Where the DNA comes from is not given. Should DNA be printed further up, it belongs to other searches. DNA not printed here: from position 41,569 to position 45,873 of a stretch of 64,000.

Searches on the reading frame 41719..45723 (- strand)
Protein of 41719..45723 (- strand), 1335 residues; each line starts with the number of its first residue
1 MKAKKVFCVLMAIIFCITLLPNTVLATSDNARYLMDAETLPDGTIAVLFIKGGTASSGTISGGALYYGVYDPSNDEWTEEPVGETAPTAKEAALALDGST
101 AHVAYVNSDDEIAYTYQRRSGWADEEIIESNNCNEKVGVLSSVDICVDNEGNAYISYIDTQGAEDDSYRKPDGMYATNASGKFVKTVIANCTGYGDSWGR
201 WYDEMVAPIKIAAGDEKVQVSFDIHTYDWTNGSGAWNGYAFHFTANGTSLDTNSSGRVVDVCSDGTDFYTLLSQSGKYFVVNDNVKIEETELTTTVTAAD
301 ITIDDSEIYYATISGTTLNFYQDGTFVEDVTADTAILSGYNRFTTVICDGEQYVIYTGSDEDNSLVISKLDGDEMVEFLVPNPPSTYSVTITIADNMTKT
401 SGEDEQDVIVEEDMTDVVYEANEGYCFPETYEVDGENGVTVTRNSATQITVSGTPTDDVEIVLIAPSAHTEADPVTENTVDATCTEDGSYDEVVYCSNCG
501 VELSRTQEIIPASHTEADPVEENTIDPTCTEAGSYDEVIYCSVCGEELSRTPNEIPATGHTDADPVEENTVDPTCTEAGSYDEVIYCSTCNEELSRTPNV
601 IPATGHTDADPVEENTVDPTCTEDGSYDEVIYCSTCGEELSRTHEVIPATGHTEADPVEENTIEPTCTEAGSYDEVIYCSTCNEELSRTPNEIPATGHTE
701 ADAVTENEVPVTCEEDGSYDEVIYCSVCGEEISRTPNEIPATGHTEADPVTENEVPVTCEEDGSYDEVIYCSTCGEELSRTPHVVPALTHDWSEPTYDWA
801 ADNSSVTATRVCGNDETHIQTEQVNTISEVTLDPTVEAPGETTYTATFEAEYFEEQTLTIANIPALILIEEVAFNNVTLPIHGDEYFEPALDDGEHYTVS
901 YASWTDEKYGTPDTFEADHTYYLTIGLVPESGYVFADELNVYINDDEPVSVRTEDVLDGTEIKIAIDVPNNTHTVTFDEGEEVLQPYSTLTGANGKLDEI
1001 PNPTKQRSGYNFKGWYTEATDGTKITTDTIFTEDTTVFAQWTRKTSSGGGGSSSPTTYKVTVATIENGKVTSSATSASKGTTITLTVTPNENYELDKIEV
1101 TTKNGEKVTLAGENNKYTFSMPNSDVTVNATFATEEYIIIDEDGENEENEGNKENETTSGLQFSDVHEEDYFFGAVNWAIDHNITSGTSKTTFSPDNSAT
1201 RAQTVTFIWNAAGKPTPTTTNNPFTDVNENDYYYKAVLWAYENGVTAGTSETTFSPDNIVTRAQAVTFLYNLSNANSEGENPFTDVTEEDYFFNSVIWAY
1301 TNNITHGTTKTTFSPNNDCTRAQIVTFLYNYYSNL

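Call 94: search_protein_families(library=ncbifam, proteins=[window:41719-45723:-], max_evalue=0.01)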
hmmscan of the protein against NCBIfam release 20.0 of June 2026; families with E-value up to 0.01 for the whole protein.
window:41719-45723:- (1335 aa): 3 families
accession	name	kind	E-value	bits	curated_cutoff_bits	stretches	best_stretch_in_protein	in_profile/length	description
NF033190.2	inl_like_NEAT_1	exception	4.3e-10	38.5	1275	1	1150-1331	569-751/754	NEAT domain-containing leucine-rich repeat protein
TIGR02543.1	List_Bact_rpt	repeat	0.00045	20.5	20.95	1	1007-1045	3-44/44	TIGR02543 family repeat protein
TIGR03350.1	type_VI_ompA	equivalog_domain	0.0022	17.9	139.8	0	545-616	53-122/137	type VI secretion system protein TssL, long form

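Call 95: search_protein_families(library=pfam, proteins=[window:41719-45723:-], max_evalue=0.001)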
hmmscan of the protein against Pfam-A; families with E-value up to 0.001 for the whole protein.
window:41719-45723:- (1335 aa): 8 families
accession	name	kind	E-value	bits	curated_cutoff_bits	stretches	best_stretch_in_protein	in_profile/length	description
PF00395.25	SLH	-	2.8e-33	114.1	20.8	3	1223-1265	1-43/44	S-layer homology domain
PF18998.6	Flg_new_2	-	5.8e-12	45.9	23.6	1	1058-1134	1-71/73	Divergent InlB B-repeat domain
PF09479.16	Flg_new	-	1e-09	38.8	27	1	973-1040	1-65/65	Listeria-Bacteroides repeat domain (List_Bact_rpt)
PF02892.21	zf-BED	-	2.7e-09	37.3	20.6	0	629-645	15-31/44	BED zinc finger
PF13240.11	Zn_Ribbon_1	-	2.9e-06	27.3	25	0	495-503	1-9/23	zinc-ribbon domain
PF24485.1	zf-C2H2_DHX34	-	8.7e-05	22.9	27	0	678-693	3-18/25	DHX34-like, C2H2-type zinc finger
PF07191.17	Zn_ribbon_6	-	0.0002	21.7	25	0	724-780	2-41/67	Double zinc ribbon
PF25206.1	DUF7836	-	0.00098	19.4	26.7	0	678-697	9-28/59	Domain of unknown function (DUF7836)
